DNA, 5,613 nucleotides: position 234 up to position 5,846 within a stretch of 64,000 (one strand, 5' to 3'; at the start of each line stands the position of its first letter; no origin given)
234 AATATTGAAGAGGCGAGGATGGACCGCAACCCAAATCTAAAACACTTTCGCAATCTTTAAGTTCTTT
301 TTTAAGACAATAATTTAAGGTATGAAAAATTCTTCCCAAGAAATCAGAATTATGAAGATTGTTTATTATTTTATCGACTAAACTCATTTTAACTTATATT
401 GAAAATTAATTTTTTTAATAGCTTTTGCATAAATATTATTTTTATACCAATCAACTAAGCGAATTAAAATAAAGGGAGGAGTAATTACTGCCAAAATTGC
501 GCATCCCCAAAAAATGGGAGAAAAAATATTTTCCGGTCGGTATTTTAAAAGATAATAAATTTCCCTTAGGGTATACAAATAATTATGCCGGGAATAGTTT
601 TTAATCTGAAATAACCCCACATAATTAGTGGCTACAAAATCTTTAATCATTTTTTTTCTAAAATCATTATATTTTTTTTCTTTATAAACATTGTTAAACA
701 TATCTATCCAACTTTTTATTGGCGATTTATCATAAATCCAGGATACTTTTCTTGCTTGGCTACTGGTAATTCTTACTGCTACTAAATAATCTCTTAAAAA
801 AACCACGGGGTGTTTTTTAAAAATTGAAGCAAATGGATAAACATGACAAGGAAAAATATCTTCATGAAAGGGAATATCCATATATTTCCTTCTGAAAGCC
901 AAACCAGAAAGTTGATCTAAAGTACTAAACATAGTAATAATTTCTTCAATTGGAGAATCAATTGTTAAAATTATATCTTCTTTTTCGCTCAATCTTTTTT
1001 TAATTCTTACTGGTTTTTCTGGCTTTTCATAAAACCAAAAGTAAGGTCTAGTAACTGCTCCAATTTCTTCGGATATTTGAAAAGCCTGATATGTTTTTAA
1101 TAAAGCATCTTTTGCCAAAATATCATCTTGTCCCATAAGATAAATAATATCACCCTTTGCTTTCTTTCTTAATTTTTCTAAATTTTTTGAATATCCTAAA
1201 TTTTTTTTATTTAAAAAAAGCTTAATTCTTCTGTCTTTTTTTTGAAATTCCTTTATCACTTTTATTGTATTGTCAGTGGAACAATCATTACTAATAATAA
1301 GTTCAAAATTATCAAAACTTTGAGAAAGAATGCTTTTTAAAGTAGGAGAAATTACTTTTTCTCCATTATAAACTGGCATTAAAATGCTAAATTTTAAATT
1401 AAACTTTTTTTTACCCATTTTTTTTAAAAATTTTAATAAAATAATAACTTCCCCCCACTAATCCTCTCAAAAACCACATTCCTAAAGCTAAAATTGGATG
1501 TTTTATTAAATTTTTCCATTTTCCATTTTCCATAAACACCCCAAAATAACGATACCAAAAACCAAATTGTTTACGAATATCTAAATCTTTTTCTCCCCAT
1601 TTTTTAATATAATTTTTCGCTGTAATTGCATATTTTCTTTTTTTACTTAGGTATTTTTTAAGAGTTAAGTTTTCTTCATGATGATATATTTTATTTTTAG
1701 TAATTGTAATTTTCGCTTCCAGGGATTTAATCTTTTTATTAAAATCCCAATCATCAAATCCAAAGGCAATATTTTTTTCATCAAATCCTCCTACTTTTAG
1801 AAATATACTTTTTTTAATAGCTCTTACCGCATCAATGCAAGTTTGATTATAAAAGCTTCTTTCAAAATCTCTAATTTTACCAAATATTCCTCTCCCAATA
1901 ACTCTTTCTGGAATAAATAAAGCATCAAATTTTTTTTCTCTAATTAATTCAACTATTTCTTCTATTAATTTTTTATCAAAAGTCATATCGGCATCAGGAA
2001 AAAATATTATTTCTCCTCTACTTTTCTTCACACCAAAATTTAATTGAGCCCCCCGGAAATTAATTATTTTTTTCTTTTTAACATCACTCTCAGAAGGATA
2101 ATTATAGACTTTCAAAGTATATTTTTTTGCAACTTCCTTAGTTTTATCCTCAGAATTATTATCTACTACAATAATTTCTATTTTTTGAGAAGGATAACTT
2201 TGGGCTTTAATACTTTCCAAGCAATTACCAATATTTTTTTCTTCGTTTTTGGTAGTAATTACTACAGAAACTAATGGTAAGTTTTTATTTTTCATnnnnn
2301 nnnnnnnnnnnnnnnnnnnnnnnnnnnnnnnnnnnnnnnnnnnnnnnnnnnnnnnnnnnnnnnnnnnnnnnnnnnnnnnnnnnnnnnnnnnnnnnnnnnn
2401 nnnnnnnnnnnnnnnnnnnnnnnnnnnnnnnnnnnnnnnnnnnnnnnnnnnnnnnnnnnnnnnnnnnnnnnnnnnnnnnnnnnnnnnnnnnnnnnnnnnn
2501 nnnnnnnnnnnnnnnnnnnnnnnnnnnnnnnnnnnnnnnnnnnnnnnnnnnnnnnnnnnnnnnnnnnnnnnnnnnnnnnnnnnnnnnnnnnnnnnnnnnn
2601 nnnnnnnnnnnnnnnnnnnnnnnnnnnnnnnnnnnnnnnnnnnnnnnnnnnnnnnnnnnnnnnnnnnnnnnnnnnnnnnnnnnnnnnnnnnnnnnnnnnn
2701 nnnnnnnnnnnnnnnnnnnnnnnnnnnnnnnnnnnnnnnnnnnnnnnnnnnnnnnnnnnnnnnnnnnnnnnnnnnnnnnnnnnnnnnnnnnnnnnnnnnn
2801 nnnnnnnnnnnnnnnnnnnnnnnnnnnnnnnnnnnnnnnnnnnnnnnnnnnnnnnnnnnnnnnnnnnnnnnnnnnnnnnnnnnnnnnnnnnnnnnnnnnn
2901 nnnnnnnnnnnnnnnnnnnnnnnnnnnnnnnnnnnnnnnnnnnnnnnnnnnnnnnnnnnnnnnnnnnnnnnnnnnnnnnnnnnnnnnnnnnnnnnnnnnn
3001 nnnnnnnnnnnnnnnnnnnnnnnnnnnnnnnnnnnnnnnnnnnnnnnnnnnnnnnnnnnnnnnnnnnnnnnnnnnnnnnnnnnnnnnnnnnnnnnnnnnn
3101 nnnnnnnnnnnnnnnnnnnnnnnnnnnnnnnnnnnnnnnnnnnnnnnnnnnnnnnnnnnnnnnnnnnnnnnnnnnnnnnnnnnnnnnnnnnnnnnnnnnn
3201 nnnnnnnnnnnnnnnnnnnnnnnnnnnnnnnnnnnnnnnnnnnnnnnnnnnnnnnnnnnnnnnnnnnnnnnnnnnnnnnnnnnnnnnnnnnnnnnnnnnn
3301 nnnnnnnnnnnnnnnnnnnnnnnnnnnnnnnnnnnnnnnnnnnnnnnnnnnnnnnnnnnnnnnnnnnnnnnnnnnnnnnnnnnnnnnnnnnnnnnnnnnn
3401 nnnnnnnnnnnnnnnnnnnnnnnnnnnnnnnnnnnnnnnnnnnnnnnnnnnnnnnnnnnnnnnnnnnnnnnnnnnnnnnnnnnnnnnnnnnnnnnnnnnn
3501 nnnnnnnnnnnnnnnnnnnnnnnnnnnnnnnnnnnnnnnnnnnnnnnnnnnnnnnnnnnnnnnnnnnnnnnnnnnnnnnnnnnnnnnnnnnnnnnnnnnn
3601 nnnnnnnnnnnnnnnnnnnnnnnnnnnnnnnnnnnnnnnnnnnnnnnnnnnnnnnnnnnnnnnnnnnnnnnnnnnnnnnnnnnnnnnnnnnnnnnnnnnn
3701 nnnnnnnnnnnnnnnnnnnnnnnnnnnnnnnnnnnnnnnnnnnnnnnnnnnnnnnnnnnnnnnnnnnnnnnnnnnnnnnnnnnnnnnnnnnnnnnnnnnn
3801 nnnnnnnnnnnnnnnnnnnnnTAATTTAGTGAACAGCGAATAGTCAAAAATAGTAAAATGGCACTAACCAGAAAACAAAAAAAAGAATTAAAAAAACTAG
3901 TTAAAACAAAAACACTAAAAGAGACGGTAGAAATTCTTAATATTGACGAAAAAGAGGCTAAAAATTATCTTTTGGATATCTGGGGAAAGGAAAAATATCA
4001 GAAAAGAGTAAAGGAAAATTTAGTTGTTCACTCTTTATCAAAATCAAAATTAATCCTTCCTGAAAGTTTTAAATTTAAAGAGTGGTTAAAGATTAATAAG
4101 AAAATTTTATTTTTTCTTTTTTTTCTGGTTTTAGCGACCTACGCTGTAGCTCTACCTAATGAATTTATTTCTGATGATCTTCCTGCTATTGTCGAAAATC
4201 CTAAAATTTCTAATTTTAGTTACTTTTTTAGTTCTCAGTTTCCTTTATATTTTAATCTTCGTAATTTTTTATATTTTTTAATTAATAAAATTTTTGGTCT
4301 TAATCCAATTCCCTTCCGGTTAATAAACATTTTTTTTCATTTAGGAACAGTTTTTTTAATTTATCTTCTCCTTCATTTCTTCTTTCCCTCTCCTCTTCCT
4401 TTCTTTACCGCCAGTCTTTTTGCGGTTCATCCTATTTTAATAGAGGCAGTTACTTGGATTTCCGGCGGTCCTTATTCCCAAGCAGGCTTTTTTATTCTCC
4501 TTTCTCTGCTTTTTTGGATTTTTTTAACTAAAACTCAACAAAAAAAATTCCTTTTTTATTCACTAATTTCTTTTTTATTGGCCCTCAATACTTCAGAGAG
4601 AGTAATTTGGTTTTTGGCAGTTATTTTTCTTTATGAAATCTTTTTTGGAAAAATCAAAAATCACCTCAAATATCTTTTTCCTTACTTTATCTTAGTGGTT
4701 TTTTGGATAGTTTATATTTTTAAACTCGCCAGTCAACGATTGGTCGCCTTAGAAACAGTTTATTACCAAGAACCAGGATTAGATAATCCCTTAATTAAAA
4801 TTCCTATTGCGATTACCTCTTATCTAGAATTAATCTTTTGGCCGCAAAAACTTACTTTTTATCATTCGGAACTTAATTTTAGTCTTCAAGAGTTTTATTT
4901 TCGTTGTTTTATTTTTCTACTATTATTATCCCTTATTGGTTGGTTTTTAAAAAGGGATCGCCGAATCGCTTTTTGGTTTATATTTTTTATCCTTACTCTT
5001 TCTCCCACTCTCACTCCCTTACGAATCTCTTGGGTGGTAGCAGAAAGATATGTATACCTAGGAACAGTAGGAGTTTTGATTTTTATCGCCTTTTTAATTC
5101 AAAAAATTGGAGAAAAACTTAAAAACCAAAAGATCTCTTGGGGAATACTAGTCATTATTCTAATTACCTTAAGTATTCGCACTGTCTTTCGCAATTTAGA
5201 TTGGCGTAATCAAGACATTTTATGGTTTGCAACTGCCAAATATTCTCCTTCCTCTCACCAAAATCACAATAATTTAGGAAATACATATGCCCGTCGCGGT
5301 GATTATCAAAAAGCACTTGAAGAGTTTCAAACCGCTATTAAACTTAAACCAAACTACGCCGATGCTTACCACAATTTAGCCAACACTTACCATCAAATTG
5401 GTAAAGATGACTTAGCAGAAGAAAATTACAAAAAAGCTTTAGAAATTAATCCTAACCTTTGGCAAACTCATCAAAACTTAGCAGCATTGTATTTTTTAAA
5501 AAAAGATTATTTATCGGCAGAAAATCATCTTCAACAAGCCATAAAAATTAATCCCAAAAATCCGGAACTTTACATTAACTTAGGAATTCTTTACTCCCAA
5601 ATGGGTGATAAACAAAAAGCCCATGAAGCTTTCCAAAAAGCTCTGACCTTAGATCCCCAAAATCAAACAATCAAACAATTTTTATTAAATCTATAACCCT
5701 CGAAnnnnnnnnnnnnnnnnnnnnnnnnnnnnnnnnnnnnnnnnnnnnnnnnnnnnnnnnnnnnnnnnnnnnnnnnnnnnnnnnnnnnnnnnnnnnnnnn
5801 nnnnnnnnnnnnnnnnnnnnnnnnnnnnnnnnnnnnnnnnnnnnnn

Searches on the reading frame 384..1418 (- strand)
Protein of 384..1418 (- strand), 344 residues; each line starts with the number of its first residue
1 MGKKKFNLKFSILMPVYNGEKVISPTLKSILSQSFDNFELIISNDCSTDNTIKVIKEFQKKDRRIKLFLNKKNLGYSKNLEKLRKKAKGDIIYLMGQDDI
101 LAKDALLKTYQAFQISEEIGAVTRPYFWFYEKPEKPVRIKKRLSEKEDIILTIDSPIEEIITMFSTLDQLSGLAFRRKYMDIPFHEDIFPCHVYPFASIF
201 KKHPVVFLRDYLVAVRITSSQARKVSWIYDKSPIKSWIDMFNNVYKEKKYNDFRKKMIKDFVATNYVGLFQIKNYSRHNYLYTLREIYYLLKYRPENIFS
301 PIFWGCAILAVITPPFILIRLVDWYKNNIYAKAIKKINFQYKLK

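Call 9: search_protein_families(library=pfam, proteins=[window:384-1418:-], max_evalue=0.0001)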
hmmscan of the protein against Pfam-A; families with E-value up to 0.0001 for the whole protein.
window:384-1418:- (344 aa): 3 families
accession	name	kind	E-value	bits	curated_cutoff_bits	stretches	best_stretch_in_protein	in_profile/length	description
PF00535.33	Glycos_transf_2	-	2.8e-29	102.7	23.3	1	11-141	1-131/168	Glycosyl transferase family 2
PF13641.12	Glyco_tranf_2_3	-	4e-13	50.3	27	1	10-185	3-150/230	Glycosyltransferase like family 2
PF10111.15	Glyco_tranf_2_2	-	2.7e-08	34.1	27.3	1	11-121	1-117/276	Glycosyltransferase like family 2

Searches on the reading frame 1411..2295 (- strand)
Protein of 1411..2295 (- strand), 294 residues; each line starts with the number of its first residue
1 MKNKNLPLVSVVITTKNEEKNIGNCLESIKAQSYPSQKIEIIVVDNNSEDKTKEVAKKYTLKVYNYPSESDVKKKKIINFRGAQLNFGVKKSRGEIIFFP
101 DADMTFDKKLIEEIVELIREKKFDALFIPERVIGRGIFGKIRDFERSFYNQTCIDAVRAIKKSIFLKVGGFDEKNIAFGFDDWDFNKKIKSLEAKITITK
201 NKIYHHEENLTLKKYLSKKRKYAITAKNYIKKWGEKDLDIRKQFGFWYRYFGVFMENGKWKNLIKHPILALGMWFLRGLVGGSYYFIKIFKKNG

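Call 9: search_protein_families(library=pfam, proteins=[window:1411-2295:-], max_evalue=0.0001)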
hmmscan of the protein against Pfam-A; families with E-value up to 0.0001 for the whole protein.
window:1411-2295:- (294 aa): 4 families
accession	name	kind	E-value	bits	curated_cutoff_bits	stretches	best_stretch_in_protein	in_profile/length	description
PF00535.33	Glycos_transf_2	-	1.8e-26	93.5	23.3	1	10-127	1-112/168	Glycosyl transferase family 2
PF10111.15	Glyco_tranf_2_2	-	1.3e-14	54.8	27.3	1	10-123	1-111/276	Glycosyltransferase like family 2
PF13641.12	Glyco_tranf_2_3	-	1.1e-10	42.4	27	1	9-134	3-127/230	Glycosyltransferase like family 2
PF02709.20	Glyco_transf_7C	-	7.4e-07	29.2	23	1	141-205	7-74/78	N-terminal domain of galactosyltransferase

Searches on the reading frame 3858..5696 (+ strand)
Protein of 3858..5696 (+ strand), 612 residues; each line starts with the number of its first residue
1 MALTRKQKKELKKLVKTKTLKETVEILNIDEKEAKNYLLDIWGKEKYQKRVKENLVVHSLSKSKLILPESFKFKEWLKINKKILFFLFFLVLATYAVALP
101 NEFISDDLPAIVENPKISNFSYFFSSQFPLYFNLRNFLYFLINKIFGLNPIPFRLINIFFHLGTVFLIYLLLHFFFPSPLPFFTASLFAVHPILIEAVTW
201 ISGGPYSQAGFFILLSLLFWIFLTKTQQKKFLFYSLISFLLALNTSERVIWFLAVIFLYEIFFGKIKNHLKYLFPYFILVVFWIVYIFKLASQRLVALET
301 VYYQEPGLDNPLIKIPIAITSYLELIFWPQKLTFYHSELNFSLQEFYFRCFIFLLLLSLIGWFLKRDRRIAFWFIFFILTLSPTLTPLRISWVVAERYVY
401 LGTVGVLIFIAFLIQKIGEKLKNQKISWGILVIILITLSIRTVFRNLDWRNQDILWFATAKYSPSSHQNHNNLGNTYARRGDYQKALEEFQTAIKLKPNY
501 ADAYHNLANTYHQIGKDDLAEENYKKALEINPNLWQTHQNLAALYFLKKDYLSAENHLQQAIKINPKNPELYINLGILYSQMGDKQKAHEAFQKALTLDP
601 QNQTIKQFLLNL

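Call 4: search_protein_families(library=pfam, proteins=[window:3858-5696:+], max_evalue=0.01)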
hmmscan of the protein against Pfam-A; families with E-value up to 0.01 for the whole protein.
window:3858-5696:+ (612 aa): 26 families (the best 25 are shown)
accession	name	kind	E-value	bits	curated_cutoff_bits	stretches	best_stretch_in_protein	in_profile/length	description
PF00515.34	TPR_1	-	1.3e-35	120.2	27.8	4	501-533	1-33/34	Tetratricopeptide repeat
PF07719.23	TPR_2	-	3.8e-33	111.3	27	4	569-602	1-34/34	Tetratricopeptide repeat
PF13181.12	TPR_8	-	1.1e-28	97.3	25.7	4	501-533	1-33/34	Tetratricopeptide repeat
PF13414.12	TPR_11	-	6.1e-28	96.7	26.8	3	474-515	1-42/42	TPR repeat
PF13431.12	TPR_17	-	5.8e-26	89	24.4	3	558-590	2-34/34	Tetratricopeptide repeat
PF13424.12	TPR_12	-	1.1e-23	83.7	30.1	2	470-530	6-74/77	Tetratricopeptide repeat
PF14559.12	TPR_19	-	1.1e-17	64.5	25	2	548-607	4-63/68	Tetratricopeptide repeat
PF13428.12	TPR_14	-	2.8e-17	61.9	23.5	2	473-509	7-43/44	Tetratricopeptide repeat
PF13176.12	TPR_7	-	5.5e-15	54.5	27.9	1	503-532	1-30/36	Tetratricopeptide repeat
PF13374.12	TPR_10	-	6.3e-15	55.1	27.5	1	501-530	2-31/42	Tetratricopeptide repeat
PF13432.12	TPR_16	-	2.5e-14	53.8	32.7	2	472-533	2-63/65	Tetratricopeptide repeat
PF13371.12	TPR_9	-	5.4e-14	52.4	35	2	543-606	3-66/73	Tetratricopeptide repeat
PF23914.1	TPR_CcmH_CycH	-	1.1e-09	38.7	42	2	558-606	39-87/158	Cytochrome c-type biogenesis protein H TPR domain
PF13174.12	TPR_6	-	9.3e-07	29.6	26.3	0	574-601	5-32/33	Tetratricopeptide repeat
PF13429.12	TPR_15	-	3.4e-06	27.1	26.2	1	563-610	143-187/280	Tetratricopeptide repeat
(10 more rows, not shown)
